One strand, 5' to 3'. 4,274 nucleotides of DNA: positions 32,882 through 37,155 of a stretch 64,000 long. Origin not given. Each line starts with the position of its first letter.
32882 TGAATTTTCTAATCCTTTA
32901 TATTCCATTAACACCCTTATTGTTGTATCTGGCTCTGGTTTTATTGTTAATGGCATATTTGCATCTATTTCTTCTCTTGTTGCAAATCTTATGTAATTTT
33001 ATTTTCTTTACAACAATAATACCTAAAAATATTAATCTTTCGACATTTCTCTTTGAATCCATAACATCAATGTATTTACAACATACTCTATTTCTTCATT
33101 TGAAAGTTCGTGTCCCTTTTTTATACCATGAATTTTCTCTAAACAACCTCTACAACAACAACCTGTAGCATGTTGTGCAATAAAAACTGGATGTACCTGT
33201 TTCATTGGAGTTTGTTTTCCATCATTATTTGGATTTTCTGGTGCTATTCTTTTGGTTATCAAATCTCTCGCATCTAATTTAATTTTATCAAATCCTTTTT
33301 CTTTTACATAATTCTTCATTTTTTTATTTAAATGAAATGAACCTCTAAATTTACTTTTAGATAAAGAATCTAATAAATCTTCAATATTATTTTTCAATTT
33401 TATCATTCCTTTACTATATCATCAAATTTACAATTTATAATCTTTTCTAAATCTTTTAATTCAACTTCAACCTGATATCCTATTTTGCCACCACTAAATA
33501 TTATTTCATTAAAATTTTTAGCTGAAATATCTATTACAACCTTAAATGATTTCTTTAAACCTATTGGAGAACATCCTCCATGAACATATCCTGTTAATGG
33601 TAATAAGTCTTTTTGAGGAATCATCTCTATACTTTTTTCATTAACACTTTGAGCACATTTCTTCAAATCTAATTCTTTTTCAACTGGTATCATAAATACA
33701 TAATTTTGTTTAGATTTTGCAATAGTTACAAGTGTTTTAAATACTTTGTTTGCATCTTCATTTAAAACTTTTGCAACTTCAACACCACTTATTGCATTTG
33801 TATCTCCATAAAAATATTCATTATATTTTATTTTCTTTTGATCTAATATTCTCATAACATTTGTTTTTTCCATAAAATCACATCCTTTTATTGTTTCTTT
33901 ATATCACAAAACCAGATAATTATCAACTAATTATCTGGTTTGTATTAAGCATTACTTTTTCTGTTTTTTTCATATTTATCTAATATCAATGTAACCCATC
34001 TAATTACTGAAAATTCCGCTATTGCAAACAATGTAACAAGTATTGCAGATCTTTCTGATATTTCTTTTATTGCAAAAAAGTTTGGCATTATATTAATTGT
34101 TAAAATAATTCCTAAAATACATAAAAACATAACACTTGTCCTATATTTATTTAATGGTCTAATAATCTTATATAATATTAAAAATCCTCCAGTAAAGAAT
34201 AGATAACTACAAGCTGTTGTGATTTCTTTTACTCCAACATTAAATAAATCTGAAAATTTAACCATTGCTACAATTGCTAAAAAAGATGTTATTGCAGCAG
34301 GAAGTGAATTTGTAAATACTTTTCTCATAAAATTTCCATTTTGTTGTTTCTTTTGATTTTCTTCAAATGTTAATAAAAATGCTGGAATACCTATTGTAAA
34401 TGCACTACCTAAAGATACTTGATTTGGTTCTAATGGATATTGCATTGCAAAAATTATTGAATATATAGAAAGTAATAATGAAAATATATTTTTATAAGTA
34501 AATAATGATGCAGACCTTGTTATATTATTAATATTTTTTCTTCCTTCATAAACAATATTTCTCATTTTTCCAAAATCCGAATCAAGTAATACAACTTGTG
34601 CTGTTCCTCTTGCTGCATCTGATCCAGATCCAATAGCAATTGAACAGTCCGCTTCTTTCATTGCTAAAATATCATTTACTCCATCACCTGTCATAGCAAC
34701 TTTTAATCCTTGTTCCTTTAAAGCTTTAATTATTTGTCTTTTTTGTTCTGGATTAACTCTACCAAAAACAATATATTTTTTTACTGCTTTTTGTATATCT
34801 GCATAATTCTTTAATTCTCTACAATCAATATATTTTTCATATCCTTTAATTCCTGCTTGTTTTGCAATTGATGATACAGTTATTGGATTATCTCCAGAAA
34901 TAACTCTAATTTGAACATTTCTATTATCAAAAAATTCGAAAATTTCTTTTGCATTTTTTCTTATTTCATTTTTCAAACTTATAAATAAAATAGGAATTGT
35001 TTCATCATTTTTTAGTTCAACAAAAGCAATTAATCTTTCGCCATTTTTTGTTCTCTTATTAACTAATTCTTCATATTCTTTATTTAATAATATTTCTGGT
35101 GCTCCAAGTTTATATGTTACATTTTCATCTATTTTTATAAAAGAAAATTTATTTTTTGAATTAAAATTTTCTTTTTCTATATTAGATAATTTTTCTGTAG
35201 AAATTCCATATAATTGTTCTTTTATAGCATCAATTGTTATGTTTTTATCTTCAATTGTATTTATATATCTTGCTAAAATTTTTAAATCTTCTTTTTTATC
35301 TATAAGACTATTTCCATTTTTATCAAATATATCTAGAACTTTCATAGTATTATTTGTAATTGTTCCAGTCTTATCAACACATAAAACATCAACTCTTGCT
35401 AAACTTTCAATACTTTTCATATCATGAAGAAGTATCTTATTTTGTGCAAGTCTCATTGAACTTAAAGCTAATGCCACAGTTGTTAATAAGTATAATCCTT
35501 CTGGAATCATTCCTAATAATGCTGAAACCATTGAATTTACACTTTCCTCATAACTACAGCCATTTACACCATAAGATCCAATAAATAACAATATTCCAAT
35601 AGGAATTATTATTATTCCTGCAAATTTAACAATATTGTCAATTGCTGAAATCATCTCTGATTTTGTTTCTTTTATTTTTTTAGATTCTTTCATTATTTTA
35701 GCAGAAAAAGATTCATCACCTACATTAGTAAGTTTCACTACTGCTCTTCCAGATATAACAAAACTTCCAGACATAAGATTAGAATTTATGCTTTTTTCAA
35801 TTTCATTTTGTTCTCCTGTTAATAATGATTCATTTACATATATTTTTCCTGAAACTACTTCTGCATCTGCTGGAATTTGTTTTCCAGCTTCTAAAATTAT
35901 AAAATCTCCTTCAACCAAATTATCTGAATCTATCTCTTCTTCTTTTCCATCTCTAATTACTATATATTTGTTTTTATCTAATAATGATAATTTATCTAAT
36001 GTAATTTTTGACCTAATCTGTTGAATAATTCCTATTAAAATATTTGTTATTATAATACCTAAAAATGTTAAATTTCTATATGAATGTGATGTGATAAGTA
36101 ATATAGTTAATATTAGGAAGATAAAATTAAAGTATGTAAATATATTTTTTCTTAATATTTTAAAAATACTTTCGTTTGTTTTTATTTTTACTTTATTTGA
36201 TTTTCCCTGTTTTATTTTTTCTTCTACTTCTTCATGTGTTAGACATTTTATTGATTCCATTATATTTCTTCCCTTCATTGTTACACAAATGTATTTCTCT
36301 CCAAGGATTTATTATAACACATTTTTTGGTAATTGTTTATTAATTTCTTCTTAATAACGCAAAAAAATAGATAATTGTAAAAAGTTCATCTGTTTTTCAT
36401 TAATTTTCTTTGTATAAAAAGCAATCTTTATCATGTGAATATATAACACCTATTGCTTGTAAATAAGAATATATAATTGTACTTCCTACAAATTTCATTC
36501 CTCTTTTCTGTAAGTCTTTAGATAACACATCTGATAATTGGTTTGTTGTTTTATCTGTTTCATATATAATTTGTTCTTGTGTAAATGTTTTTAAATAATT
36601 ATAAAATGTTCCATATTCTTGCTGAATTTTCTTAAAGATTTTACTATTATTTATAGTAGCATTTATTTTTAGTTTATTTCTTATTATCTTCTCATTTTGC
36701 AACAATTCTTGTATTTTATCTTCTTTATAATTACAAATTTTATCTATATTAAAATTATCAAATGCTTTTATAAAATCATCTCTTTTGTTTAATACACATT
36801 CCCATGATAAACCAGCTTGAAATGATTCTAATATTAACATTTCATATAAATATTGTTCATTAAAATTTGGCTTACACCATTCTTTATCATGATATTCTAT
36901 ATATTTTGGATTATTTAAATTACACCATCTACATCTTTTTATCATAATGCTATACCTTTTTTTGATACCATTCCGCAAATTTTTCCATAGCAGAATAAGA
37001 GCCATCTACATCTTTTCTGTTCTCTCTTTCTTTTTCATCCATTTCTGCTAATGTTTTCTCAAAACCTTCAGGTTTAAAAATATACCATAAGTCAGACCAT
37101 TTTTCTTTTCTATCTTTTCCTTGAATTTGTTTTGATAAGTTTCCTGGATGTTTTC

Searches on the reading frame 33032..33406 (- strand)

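Call 15: search_protein_families(library=pfam, proteins=[window:33032-33406:-], max_evalue=0.01)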
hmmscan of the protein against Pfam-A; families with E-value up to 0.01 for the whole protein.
window:33032-33406:- (124 aa): 1 family
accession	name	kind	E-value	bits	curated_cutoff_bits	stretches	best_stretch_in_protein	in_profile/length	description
PF13811.11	DUF4186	-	3.4e-46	156.2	25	1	10-118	2-109/109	Domain of unknown function (DUF4186)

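Call 50: search_protein_families(library=ncbifam, proteins=[window:33032-33406:-], max_evalue=0.001)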
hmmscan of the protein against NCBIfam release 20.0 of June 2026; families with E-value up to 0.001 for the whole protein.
window:33032-33406:- (124 aa): 0 families

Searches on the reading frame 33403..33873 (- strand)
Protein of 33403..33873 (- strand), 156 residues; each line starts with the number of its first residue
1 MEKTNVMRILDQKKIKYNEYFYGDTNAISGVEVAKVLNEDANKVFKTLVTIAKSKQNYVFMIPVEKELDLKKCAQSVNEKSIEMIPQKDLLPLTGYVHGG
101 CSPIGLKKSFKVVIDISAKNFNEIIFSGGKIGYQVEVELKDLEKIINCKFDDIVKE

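Call 15: search_protein_families(library=pfam, proteins=[window:33403-33873:-], max_evalue=0.01)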
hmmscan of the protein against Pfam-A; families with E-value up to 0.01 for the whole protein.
window:33403-33873:- (156 aa): 1 family
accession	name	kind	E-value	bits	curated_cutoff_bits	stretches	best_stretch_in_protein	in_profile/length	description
PF04073.20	tRNA_edit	-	2.8e-25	89.2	25.5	1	32-144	9-122/123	Aminoacyl-tRNA editing domain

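Call 50: search_protein_families(library=ncbifam, proteins=[window:33403-33873:-], max_evalue=0.001)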
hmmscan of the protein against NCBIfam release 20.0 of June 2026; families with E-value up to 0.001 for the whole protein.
window:33403-33873:- (156 aa): 3 families
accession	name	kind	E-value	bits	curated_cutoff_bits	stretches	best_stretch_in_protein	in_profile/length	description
TIGR00011.1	YbaK_EbsC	equivalog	5.8e-49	165.8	153.25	1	4-153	1-151/152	Cys-tRNA(Pro) deacylase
NF007951.0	PRK10670.1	equivalog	2.7e-29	102.1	243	1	4-155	2-157/159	Cys-tRNA(Pro)/Cys-tRNA(Cys) deacylase YbaK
NF006625.0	PRK09194.1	equivalog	2.4e-09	36.6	558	1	30-135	260-364/559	proline--tRNA ligase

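Call 55: find_encoding_contigs(protein=window:33403-33873:-, flank=9000, max_places=10)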
Protein window:33403-33873:- (156 aa): 23 contigs read that carry it; 10 places shown.
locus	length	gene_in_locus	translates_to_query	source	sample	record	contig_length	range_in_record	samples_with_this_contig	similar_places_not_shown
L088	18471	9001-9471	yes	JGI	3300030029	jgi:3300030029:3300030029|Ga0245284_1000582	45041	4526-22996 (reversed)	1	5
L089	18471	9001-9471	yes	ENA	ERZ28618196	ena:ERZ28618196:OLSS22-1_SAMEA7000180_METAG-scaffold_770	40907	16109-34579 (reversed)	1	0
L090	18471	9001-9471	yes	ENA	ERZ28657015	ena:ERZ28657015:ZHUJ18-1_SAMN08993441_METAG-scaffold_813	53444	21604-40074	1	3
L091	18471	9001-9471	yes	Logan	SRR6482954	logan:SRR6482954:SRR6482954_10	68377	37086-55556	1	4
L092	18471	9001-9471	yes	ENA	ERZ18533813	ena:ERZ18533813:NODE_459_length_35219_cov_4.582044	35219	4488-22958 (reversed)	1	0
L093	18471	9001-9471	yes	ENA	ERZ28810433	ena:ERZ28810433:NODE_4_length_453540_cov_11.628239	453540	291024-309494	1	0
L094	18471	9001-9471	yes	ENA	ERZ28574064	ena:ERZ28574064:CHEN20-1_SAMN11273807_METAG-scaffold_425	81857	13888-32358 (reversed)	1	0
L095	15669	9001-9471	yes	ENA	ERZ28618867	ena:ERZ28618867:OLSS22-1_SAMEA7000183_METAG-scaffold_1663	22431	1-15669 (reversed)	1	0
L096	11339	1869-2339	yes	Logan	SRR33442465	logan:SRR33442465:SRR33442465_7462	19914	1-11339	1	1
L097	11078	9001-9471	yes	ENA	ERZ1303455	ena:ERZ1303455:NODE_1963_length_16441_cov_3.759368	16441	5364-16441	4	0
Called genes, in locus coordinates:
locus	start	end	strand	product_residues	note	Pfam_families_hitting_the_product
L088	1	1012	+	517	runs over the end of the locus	PF02687:FtsX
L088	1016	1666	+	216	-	PF00005:ABC_tran, PF13304:AAA_21 (faint)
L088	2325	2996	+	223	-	PF04525:LOR (faint)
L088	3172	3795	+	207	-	PF13189:Cytidylate_kin2, PF01554:MatE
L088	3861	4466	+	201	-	PF01554:MatE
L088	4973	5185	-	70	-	-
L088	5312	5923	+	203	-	PF01725:Ham1p_like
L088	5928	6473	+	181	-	PF03352:Adenine_glyco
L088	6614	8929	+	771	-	PF00122:E1-E2_ATPase, PF00702:Hydrolase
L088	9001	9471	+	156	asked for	PF04073:tRNA_edit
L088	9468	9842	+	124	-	PF13811:DUF4186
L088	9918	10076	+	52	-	-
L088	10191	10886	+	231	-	PF00072:Response_reg, PF00486:Trans_reg_C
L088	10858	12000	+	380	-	PF00512:HisKA, PF02518:HATPase_c, PF14501:HATPase_c_5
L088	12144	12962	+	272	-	PF04294:VanW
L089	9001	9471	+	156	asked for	PF04073:tRNA_edit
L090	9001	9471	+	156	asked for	PF04073:tRNA_edit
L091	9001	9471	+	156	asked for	PF04073:tRNA_edit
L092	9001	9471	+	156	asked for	PF04073:tRNA_edit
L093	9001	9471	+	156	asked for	PF04073:tRNA_edit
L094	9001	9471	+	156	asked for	PF04073:tRNA_edit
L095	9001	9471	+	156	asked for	PF04073:tRNA_edit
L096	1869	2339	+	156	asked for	PF04073:tRNA_edit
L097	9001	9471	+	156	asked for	PF04073:tRNA_edit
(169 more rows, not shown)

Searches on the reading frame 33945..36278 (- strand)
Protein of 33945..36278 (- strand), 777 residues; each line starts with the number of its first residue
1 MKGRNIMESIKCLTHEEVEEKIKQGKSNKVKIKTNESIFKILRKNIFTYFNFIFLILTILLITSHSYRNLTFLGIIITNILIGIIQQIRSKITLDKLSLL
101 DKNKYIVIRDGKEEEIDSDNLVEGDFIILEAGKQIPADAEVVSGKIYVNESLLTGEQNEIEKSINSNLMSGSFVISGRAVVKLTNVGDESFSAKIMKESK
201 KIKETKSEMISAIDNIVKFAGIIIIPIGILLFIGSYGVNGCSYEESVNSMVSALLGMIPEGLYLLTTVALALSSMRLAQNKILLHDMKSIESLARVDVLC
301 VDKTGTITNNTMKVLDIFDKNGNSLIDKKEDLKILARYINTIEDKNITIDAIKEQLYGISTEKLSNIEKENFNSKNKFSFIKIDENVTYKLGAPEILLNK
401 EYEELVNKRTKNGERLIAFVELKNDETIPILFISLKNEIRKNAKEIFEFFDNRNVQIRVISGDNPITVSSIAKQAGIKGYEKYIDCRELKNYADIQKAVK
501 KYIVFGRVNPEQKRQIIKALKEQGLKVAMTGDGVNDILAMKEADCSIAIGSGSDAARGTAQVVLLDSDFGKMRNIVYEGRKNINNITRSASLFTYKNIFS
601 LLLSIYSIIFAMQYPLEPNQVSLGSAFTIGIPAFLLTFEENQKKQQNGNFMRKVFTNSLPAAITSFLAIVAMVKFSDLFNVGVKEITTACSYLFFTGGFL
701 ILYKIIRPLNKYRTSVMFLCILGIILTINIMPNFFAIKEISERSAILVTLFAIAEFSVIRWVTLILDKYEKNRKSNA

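Call 15: search_protein_families(library=pfam, proteins=[window:33945-36278:-], max_evalue=0.01)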
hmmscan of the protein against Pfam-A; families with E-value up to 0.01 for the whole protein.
window:33945-36278:- (777 aa): 2 families
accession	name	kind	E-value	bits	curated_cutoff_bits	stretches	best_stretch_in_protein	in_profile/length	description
PF00122.25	E1-E2_ATPase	-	6.9e-43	146.7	28.1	1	102-280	4-181/181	E1-E2 ATPase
PF00702.32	Hydrolase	-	1.8e-21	77.9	26.4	1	296-544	1-191/191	haloacid dehalogenase-like hydrolase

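Call 50: search_protein_families(library=ncbifam, proteins=[window:33945-36278:-], max_evalue=0.001)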
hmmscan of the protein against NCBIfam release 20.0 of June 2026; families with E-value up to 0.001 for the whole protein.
window:33945-36278:- (777 aa): 22 families
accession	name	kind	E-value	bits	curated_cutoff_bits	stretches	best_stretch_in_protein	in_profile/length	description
TIGR01525.1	ATPase-IB_hvy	subfamily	1.3e-74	252.1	346.25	2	71-478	23-428/560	heavy metal translocating P-type ATPase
TIGR01647.1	ATPase-IIIA_H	equivalog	3.9e-74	250.2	615.5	1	13-617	2-626/755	plasma-membrane proton-efflux P-type ATPase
TIGR01494.1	ATPase_P-type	subfamily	1.3e-69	234.9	62.3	3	73-319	3-234/478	HAD-IC family P-type ATPase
TIGR01522.1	ATPase-IIA2_Ca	equivalog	9.9e-65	218.8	798.3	2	15-321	27-344/854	calcium-transporting P-type ATPase, PMR1-type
TIGR01511.1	ATPase-IB1_Cu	subfamily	9.8e-59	199.6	397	3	76-407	49-379/542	copper-translocating P-type ATPase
TIGR01517.1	ATPase-IIB_Ca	equivalog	3.6e-55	187.6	507.05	2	80-321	132-385/882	calcium-translocating P-type ATPase, PMCA-type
TIGR01116.1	ATPase-IIA1_Ca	equivalog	8.4e-55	186.2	703.4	2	69-373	30-351/799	calcium-translocating P-type ATPase, SERCA-type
TIGR01524.1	ATPase-IIIB_Mg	equivalog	3e-52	177.6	610.75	2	11-324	32-364/867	magnesium-translocating P-type ATPase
TIGR01512.1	ATPase-IB2_Cd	subfamily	7.8e-49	166.7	313.5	2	112-321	60-259/494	cadmium family heavy metal-translocating P-type ATPase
TIGR01497.1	kdpB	equivalog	6.2e-46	156.8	527.9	1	87-615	88-598/675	potassium-transporting ATPase subunit KdpB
TIGR01106.1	ATPase-IIC_X-K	subfamily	2.2e-45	154.9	946.1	2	75-331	114-379/997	Na,H/K antiporter P-type ATPase subunit alpha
TIGR01657.1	P-ATPase-V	hypoth_equivalog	4.5e-45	153.6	618.25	4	494-680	772-954/1055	ATP13A2 family polyamine export P-type ATPase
TIGR01523.1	ATPase-IID_K-Na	equivalog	3.7e-44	150.6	645.05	3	11-165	25-181/997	potassium/sodium efflux P-type ATPase, fungal-type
NF011702.0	PRK15122.1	subfamily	6.1e-44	150.2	975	3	441-605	557-725/907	magnesium-translocating P-type ATPase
NF007952.0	PRK10671.1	equivalog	7.1e-40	136.9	1316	2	87-478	311-694/838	copper-exporting P-type ATPase CopA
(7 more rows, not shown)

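Call 51: find_homologous_proteins(query=window:33945-36278:-, max_evalue=1e-50)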
Query window:33945-36278:- (777 aa): 8000 proteins with E <= 1e-50 among 8000 candidates; the best 120 are listed.
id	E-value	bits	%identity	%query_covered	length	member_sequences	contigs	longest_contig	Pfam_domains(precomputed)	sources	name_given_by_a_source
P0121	0.0e+0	1640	99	100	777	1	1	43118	PF00702.33,PF00122.26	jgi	-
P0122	0.0e+0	1639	100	99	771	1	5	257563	PF00702.33,PF00122.26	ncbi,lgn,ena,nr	ncbi:MAG TPA: ATPase P [Clostridiales bacterium]|nr:ATPase P [Clostridiales bacterium]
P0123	0.0e+0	1638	99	100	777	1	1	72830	PF00702.33,PF00122.26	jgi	jgi:cation-transporting ATPase E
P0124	0.0e+0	1636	99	100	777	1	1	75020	PF00702.33,PF00122.26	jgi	-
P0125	0.0e+0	1635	96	99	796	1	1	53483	PF00702.33,PF00122.26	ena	-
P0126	0.0e+0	1634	99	100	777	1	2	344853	PF00702.33,PF00122.26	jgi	jgi:HAD ATPase, P-type, family IC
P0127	0.0e+0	1634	99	100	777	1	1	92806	PF00702.33,PF00122.26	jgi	-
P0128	0.0e+0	1633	99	100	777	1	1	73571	PF00702.33,PF00122.26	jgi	jgi:cation-transporting ATPase E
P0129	0.0e+0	1630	99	99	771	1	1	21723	PF00702.33,PF00122.26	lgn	-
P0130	0.0e+0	1630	100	99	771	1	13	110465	PF00702.33,PF00122.26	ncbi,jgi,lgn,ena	-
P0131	0.0e+0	1630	99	100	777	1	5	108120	PF00702.33,PF00122.26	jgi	jgi:HAD ATPase, P-type, family IC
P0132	0.0e+0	1629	100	99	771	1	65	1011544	PF00702.33,PF00122.26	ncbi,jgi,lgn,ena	-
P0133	0.0e+0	1629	99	99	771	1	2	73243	PF00702.33,PF00122.26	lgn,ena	-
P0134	0.0e+0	1629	99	100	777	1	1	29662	PF00702.33,PF00122.26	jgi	jgi:cation-transporting ATPase E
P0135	0.0e+0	1629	99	100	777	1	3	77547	PF00702.33,PF00122.26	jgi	jgi:hypothetical protein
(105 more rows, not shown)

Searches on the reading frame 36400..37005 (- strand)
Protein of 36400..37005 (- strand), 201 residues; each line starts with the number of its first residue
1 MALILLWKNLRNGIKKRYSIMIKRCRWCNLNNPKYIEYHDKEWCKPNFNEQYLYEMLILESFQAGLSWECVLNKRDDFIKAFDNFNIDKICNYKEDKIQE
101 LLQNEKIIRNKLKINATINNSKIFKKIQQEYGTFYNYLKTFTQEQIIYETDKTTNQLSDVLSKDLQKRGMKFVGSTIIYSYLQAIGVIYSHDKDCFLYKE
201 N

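Call 15: search_protein_families(library=pfam, proteins=[window:36400-37005:-], max_evalue=0.01)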
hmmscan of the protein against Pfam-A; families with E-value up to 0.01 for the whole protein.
window:36400-37005:- (201 aa): 1 family
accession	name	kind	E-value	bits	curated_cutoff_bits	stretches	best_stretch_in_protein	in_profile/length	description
PF03352.18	Adenine_glyco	-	3.1e-65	219.8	25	1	27-197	1-176/177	Methyladenine glycosylase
